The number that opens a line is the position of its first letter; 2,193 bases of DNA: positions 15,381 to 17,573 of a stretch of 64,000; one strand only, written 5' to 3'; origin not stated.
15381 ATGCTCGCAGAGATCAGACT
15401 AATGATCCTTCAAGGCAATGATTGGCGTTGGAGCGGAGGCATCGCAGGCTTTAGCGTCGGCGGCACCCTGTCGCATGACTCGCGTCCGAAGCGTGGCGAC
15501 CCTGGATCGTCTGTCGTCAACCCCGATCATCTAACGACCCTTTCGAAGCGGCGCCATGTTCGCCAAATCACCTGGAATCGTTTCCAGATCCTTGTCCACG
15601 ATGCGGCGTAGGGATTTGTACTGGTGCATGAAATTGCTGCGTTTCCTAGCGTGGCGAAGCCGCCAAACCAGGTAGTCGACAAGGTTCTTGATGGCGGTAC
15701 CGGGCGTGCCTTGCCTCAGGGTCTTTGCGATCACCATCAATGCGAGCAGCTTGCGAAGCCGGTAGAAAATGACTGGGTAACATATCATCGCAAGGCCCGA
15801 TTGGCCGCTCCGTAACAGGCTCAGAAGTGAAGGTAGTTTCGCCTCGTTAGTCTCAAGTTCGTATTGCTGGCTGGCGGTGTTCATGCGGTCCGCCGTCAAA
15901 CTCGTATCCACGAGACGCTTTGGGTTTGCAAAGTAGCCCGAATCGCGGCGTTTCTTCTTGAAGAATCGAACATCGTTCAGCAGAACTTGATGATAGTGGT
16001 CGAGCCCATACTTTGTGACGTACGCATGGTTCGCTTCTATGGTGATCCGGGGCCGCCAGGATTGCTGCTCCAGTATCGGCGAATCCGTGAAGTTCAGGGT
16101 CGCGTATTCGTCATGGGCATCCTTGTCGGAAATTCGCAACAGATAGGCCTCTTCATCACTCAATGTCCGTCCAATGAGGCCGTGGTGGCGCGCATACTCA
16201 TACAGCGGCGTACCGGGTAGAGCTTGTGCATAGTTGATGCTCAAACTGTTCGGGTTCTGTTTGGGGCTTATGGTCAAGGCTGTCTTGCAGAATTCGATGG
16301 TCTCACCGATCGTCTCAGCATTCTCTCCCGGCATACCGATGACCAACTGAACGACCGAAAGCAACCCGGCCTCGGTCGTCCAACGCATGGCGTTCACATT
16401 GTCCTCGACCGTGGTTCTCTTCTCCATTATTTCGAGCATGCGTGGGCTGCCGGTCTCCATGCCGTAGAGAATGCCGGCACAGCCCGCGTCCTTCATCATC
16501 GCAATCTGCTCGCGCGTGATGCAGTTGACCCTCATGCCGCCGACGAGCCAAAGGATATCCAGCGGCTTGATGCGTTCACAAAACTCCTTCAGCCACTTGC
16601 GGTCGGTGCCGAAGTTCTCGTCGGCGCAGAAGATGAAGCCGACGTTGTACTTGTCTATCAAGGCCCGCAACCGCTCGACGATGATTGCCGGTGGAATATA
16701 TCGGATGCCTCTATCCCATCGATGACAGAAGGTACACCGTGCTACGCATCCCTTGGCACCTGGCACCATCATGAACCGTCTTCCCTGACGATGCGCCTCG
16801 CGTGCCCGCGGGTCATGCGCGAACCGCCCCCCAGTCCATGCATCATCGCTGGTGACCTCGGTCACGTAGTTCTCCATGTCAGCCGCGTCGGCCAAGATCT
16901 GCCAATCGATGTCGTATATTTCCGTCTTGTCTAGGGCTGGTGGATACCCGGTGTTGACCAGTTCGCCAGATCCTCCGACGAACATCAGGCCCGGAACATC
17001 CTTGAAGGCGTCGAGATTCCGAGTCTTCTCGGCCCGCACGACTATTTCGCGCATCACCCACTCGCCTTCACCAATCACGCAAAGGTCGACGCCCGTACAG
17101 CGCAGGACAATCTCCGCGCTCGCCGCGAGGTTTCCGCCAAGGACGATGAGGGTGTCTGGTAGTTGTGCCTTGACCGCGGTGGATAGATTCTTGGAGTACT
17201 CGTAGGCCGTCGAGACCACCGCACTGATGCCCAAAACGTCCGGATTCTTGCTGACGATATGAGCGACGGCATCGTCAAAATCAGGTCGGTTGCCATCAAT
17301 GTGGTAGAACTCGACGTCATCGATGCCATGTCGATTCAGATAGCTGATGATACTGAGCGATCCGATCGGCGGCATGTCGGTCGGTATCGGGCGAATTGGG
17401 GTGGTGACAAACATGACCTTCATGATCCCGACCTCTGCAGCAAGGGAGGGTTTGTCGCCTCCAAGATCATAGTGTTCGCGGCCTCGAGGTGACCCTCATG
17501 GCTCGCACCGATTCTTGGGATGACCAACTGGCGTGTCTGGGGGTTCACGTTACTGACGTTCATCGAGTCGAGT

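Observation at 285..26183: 26-kb one-strand glycan cluster pairing nonulosonic-acid core genes with three radical-SAM enzymes and three SAM methyltransferases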

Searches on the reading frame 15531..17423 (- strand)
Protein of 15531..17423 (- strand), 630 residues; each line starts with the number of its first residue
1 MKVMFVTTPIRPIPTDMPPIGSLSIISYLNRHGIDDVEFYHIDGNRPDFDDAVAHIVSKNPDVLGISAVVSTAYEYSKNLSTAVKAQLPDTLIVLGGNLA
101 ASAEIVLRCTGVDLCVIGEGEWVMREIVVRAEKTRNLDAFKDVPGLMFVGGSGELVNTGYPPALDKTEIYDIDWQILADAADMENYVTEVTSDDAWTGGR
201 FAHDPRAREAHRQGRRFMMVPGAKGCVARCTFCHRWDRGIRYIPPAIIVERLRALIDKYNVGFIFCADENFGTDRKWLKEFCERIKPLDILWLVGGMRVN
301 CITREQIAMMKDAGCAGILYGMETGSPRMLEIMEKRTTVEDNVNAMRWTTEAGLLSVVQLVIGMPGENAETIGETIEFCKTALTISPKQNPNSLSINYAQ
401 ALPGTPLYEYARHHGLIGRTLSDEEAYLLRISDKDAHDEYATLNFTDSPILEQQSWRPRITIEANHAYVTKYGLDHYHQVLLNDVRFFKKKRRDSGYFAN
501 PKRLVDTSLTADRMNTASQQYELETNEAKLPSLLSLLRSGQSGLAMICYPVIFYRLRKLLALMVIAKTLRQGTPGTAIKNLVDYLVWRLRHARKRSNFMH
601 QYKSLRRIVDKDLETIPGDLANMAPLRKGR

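Call 7: search_protein_families(library=pfam, proteins=[window:15531-17423:-], max_evalue=0.001)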
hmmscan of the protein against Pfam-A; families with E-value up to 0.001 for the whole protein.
window:15531-17423:- (630 aa): 2 families
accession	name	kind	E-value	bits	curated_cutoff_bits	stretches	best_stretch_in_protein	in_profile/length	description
PF04055.27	Radical_SAM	-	4.1e-20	73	29.5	1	224-379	5-166/166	Radical SAM superfamily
PF02310.24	B12-binding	-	1.2e-17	64.4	32.1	1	13-127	8-120/121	B12 binding domain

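Call 10: search_protein_families(library=ncbifam, proteins=[window:15531-17423:-], max_evalue=0.001)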
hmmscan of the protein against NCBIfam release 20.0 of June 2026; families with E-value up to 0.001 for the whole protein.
window:15531-17423:- (630 aa): 24 families
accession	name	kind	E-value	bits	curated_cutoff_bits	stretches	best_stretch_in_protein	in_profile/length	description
TIGR02026.1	BchE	equivalog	1.1e-38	133.3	481.35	2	215-413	192-389/497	magnesium-protoporphyrin IX monomethyl ester anaerobic oxidative cyclase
NF050148.1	rSAM_ApyD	equivalog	1.2e-30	106.5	750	2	216-435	198-417/645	RiPP biosynthesis radical SAM protein ApyD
TIGR03471.1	HpnJ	equivalog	2.5e-27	95.9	577.6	1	217-419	197-395/472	hopanoid biosynthesis associated radical SAM protein HpnJ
TIGR04479.1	bcpD_PhpK_rSAM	subfamily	1.5e-24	86.3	600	1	216-382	240-409/504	PhpK family radical SAM P-methyltransferase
TIGR03975.1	rSAM_ocin_1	subfamily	6.1e-23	81.2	281.85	1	50-389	118-437/606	RiPP maturation radical SAM C-methyltransferase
TIGR04014.1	B12_SAM_MJ_0865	equivalog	6.3e-21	74.7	360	2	224-411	167-358/434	methyl-coenzyme M reductase glutamine C-methyltransferase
NF038361.1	rSAM_Sden_1168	equivalog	2.2e-20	72.7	575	1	211-418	276-480/560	Sden_1168 family B12-binding radical SAM P-methyltransferase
TIGR04072.2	rSAM_ladder_B12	equivalog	5.6e-20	71.4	360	2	219-418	182-379/443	lipid biosynthesis B12-binding/radical SAM protein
TIGR04385.1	B12_rSAM_cofa1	equivalog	1.8e-18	67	450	1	19-418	20-401/438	B12 lower ligand biosynthesis radical SAM protein BzaD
TIGR04013.1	B12_SAM_MJ_1487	hypoth_equivalog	3.7e-18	65.5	251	2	298-410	248-356/382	TIGR04013 family B12-binding domain/radical SAM domain-containing protein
NF033712.0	B12_rSAM_KedN5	subfamily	4e-14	51.8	700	1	36-166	38-169/624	KedN5 family methylcobalamin-dependent radical SAM C-methyltransferase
TIGR04295.1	B12_rSAM_oligo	hypoth_equivalog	3.3e-13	49.1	400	1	88-340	100-319/422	TIGR04295 family B12-binding domain-containing radical SAM protein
NF033070.1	rSAM_AprD4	equivalog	3.2e-12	46.1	500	1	225-417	204-396/456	AprD4 family radical SAM diol-dehydratase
TIGR04367.1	HpnR_B12_rSAM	equivalog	6.3e-09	34.9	650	1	49-153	49-153/490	hopanoid C-3 methylase HpnR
TIGR04428.1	B12_rSAM_trp_MT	equivalog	1.3e-08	33.7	500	1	106-377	112-393/558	tryptophan 2-C-methyltransferase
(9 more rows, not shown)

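Call 11: find_homologous_proteins(query=window:15531-17423:-, max_evalue=1e-20)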
Query window:15531-17423:- (630 aa): 1400 proteins with E <= 1e-20 among 8000 candidates; the best 120 are listed.
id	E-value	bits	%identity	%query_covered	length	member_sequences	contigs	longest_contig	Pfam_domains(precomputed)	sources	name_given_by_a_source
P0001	0.0e+0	1456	100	100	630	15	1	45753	PF04055.28,PF02310.25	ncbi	-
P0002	0.0e+0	1141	78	100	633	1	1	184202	PF04055.28,PF02310.25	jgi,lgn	jgi:radical SAM superfamily enzyme YgiQ (UPF0313 family)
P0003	0.0e+0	1100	74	100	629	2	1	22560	PF04055.28,PF02310.25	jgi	jgi:anaerobic magnesium-protoporphyrin IX monomethyl ester cyclase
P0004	0.0e+0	1093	74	100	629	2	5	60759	PF04055.28,PF02310.25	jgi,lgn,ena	-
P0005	1.5e-267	907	62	100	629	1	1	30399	PF04055.28,PF02310.25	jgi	jgi:anaerobic magnesium-protoporphyrin IX monomethyl ester cyclase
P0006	2.1e-255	867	58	100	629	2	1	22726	PF04055.28,PF02310.25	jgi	jgi:anaerobic magnesium-protoporphyrin IX monomethyl ester cyclase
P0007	2.7e-255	867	61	100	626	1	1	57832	PF04055.28,PF02310.25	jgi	jgi:anaerobic magnesium-protoporphyrin IX monomethyl ester cyclase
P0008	8.0e-254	862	61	100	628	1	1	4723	PF04055.28,PF02310.25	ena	-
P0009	2.4e-253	860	59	100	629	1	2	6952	PF04055.28,PF02310.25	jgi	-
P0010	3.4e-253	860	59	100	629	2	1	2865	PF04055.28,PF02310.25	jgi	jgi:anaerobic magnesium-protoporphyrin IX monomethyl ester cyclase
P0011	2.0e-252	857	60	100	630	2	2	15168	PF04055.28,PF02310.25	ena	-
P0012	1.2e-250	851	60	100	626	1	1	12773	PF04055.28,PF02310.25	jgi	jgi:anaerobic magnesium-protoporphyrin IX monomethyl ester cyclase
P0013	2.4e-250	850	59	100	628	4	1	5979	PF04055.28,PF02310.25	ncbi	-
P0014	5.4e-248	842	60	100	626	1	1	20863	PF04055.28,PF02310.25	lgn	-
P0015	6.8e-247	839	59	100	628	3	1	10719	PF04055.28,PF02310.25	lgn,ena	-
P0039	1.8e-233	794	56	100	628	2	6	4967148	PF04055.28,PF02310.25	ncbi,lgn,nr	ncbi:B12-binding domain-containing radical SAM protein [Paramagnetospirillum magneticum]|nr:radical 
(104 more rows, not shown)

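Call 12: find_encoding_contigs(protein=P0039, flank=10000, max_places=2)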
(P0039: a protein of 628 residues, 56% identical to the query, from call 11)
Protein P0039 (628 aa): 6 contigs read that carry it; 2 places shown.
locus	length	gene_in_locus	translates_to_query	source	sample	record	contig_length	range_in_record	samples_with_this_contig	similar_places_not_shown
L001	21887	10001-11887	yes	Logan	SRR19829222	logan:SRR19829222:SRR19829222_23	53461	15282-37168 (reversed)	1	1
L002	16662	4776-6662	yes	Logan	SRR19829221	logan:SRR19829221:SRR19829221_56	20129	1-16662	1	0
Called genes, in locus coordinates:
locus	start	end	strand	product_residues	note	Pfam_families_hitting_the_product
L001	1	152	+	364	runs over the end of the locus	PF00155:Aminotran_1_2, PF01041:DegT_DnrJ_EryC1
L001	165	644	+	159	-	PF19480:DUF6016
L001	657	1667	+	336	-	PF01073:3Beta_HSD, PF01370:Epimerase, PF02719:Polysacc_synt_2, PF04321:RmlD_sub_bind, PF05368:NmrA (weak), PF13460:NAD_binding_10, PF16363:GDP_Man_Dehyd, PF07993:NAD_binding_4, +1 more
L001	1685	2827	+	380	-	PF01041:DegT_DnrJ_EryC1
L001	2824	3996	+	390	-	PF02350:Epimerase_2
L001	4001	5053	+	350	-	PF03102:NeuB, PF08666:SAF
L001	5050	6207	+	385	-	PF13489:Methyltransf_23, PF08241:Methyltransf_11 (weak), PF08242:Methyltransf_12, PF13649:Methyltransf_25 (faint), PF13847:Methyltransf_31 (weak)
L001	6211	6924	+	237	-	PF02811:PHP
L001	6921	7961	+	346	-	PF15632:ATPgrasp_Ter (weak)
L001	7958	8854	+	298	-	PF01073:3Beta_HSD (weak), PF01370:Epimerase, PF04321:RmlD_sub_bind, PF13460:NAD_binding_10, PF16363:GDP_Man_Dehyd, PF07993:NAD_binding_4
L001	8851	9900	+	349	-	PF00571:CBS (faint), PF00483:NTP_transferase, PF12804:NTP_transf_3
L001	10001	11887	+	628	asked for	PF02310:B12-binding, PF04055:Radical_SAM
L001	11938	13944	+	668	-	PF27878:PFTS_polysacc (weak)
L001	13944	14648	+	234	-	PF01128:IspD (weak), PF02348:CTP_transf_3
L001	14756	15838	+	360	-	PF04055:Radical_SAM, PF13186:SPASM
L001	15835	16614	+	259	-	PF00106:adh_short, PF01370:Epimerase, PF08659:KR, PF13561:adh_short_C2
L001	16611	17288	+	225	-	PF02348:CTP_transf_3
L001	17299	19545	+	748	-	PF00571:CBS (faint), PF03102:NeuB, PF08666:SAF (weak), PF01261:AP_endonuc_2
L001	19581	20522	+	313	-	-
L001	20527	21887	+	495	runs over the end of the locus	PF03062:MBOAT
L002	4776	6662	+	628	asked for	PF02310:B12-binding, PF04055:Radical_SAM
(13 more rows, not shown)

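Call 13: find_encoding_contigs(protein=P0002, flank=10000, max_places=2)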
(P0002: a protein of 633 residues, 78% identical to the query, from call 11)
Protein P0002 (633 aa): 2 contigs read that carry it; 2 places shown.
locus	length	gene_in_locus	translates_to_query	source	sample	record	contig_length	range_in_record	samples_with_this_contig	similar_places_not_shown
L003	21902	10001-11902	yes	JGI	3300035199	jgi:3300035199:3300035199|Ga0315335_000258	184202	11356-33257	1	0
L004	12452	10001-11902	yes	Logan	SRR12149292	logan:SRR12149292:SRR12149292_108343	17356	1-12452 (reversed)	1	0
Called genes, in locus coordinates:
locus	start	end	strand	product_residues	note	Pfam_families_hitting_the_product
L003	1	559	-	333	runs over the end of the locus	-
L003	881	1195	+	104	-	-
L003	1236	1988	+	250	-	PF01988:VIT1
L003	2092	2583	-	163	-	PF20795:DUF6841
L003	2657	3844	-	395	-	PF06224:AlkZ-like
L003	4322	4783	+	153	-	-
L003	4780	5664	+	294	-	PF02811:PHP (weak)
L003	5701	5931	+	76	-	PF13610:DDE_Tnp_IS240 (weak)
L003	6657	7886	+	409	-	PF02543:Carbam_trans_N, PF16861:Carbam_trans_C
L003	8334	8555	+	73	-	PF19451:DUF5989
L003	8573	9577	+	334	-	PF00657:Lipase_GDSL (weak), PF13472:Lipase_GDSL_2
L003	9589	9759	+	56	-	-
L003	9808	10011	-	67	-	-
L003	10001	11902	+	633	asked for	PF02310:B12-binding, PF04055:Radical_SAM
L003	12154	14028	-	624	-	-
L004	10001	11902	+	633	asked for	PF02310:B12-binding, PF04055:Radical_SAM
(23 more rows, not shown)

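Call 15: find_related_loci(query=A1, collection=genome_contigs, flank=10000)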
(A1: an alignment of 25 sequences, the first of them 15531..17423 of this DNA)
Query A1 (630 aa) in genome_contigs; peptide patterns used: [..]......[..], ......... (x = any residue, [..] = any of these).
256 stretches matched a pattern; 142 encode a relative of the query (tblastn E <= 1e-3); the best 80 are kept; 80 distinct loci.
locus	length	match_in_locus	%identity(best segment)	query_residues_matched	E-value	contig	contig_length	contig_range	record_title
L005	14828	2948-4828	56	1-630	0e+0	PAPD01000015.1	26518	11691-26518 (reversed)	MAG: Gammaproteobacteria bacterium isolate SP171 82424, whole genome shotgun sequence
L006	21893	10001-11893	55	1-630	0e+0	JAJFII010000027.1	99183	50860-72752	MAG: Rhodospirillales bacterium isolate OFTM193 OFTM193_26, whole genome shotgun sequence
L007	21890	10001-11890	54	1-630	0e+0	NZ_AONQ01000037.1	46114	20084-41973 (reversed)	Paramagnetospirillum caucaseum strain SO-1 contig00037, whole genome shotgun sequence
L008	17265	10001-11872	54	1-626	0e+0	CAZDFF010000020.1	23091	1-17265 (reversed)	MAG TPA_asm: uncultured Hyphomicrobiales bacterium isolate binchicken_co199_81 genome assembly, contig: NODE_1701_length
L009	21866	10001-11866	56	1-626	0e+0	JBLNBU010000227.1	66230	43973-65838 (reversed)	MAG: Actinomycetota bacterium isolate MAG143 PRJNA950955_bin5_renamed_226, whole genome shotgun sequence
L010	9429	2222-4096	55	1-630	0e+0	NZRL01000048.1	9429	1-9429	MAG: Rhodospirillaceae bacterium isolate EAC36 MHASMcontig_394582, whole genome shotgun sequence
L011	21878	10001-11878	55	1-630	0e+0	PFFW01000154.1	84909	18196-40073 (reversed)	MAG: Rhodospirillales bacterium CG15_BIG_FIL_POST_REV_8_21_14_020_66_15 CG15_8_21_14_0.20_scaffold_36_c, whole genome sh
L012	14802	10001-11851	55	1-630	0e+0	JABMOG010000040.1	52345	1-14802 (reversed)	MAG: Rhodospirillales bacterium isolate bin.259 k141_681022, whole genome shotgun sequence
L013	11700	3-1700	56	62-630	0e+0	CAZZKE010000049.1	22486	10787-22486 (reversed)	MAG TPA_asm: uncultured Thalassospiraceae bacterium isolate SRP128015_co1_124 genome assembly, contig: NODE_2974_length_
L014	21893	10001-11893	52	1-630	0e+0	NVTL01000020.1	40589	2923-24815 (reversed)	MAG: Rhodospirillaceae bacterium isolate NORP116 Contig_source1383C_2181, whole genome shotgun sequence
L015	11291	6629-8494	50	1-630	0e+0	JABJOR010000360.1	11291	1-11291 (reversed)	MAG: Rhodospirillales bacterium isolate SI075_bin47 k141_1685602, whole genome shotgun sequence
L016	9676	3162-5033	50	1-630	0e+0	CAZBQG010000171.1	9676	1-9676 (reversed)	MAG TPA_asm: uncultured Rhodospirillaceae bacterium isolate SRP308112_co1_303 genome assembly, contig: NODE_13395_length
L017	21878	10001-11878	53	1-630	0e+0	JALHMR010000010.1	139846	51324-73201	MAG: Rhodospirillaceae bacterium isolate Bin_39_2_2 c_000000000794, whole genome shotgun sequence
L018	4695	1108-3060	49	2-630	0e+0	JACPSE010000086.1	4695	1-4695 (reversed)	MAG: Deltaproteobacteria bacterium isolate NC_groundwater_697_Ag_S-0.2um_55_12 S36_SO-2_scaffold_280734, whole genome sh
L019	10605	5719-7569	49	1-630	0e+0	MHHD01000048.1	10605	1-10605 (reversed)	MAG: Omnitrophica WOR_2 bacterium RIFCSPLOWO2_12_FULL_51_8 rifcsplowo2_12_scaffold_34607, whole genome shotgun sequence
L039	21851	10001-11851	44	1-628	2e-171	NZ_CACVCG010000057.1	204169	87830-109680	Magnetospirillum sp. UT-4, whole genome shotgun sequence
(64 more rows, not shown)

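Call 21: find_encoding_contigs(protein=P0001, flank=10000, max_places=4)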
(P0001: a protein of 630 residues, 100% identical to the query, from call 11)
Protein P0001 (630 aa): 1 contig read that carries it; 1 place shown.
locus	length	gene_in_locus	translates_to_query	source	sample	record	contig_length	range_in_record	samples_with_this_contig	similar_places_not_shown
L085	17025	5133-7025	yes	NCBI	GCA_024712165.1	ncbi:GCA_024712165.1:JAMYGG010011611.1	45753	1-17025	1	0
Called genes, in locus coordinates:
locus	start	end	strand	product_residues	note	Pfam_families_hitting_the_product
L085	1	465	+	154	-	?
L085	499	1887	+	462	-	PF00535:Glycos_transf_2, PF10111:Glyco_tranf_2_2, PF13641:Glyco_tranf_2_3 (weak), PF12804:NTP_transf_3 (faint), PF02348:CTP_transf_3 (weak)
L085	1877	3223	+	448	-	PF04055:Radical_SAM, PF13186:SPASM (faint)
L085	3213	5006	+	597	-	PF03102:NeuB, PF02348:CTP_transf_3, PF12804:NTP_transf_3 (weak)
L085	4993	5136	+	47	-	-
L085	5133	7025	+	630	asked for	PF02310:B12-binding, PF04055:Radical_SAM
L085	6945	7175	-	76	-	-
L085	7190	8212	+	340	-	PF03102:NeuB, PF08666:SAF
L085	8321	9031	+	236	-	PF02348:CTP_transf_3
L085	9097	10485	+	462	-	PF04413:Glycos_transf_N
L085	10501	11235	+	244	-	PF05891:Methyltransf_PK, PF13489:Methyltransf_23, PF13847:Methyltransf_31, PF08241:Methyltransf_11, PF08242:Methyltransf_12, PF13649:Methyltransf_25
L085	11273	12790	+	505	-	PF01943:Polysacc_synt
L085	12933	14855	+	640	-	PF13522:GATase_6, PF12481:DUF3700 (faint), PF13537:GATase_7, PF00733:Asn_synthase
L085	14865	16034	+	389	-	PF13439:Glyco_transf_4, PF13477:Glyco_trans_4_2 (weak), PF13579:Glyco_trans_4_4, PF20706:GT4-conflict, PF00534:Glycos_transf_1, PF13692:Glyco_trans_1_4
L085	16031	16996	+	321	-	PF01073:3Beta_HSD, PF01370:Epimerase, PF02719:Polysacc_synt_2, PF04321:RmlD_sub_bind, PF07993:NAD_binding_4, PF13460:NAD_binding_10, PF16363:GDP_Man_Dehyd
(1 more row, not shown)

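Call 33: find_related_loci(query=P0039, collection=genome_contigs, flank=10000)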
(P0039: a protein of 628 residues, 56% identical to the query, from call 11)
Query P0039 (628 aa) in genome_contigs; peptide patterns used: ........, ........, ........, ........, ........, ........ (x = any residue, [..] = any of these).
53 stretches matched a pattern; 10 encode a relative of the query (tblastn E <= 1e-3); 10 distinct loci.
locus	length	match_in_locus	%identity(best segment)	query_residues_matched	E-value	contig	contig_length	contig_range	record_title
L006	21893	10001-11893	54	1-628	0e+0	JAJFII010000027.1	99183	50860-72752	MAG: Rhodospirillales bacterium isolate OFTM193 OFTM193_26, whole genome shotgun sequence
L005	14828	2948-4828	54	1-628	0e+0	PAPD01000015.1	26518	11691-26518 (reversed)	MAG: Gammaproteobacteria bacterium isolate SP171 82424, whole genome shotgun sequence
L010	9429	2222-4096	54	1-628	0e+0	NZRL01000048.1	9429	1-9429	MAG: Rhodospirillaceae bacterium isolate EAC36 MHASMcontig_394582, whole genome shotgun sequence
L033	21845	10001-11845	48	1-628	0e+0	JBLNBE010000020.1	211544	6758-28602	MAG: Bacteroidota bacterium isolate MAG159 PRJNA951521_bin2_renamed_19, whole genome shotgun sequence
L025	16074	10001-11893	47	1-628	5e-178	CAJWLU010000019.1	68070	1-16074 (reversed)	MAG TPA_asm: uncultured Acidobacteria bacterium isolate ERR599156_bin.188_MetaBAT_v2.12.1_MAG genome assembly, contig: N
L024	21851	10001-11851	44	1-628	1e-176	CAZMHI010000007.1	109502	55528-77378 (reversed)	MAG TPA_asm: uncultured Rhodospirillaceae bacterium isolate SRP077602_co11_112 genome assembly, contig: NODE_74_length_1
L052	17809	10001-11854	45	1-628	6e-161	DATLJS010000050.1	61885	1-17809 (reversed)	MAG TPA_asm: Candidatus Sulfotelmatobacter sp. isolate SMAG_U13702 k141_584367, whole genome shotgun sequence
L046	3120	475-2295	42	1-628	6e-165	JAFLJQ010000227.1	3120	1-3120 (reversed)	MAG: Gammaproteobacteria bacterium isolate MC-03 c_000000404851, whole genome shotgun sequence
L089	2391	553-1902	42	5-461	2e-119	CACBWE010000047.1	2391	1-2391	uncultured Pelagibacteraceae bacterium isolate AG-900-F19 genome assembly, contig: AG-900-F19_NODE_47, whole genome shot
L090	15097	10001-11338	32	19-448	4e-65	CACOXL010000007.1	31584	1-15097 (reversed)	MAG: uncultured Pelagibacteraceae bacterium isolate AH-326-E11 genome assembly, contig: AH-326-E11_NODE_7, whole genome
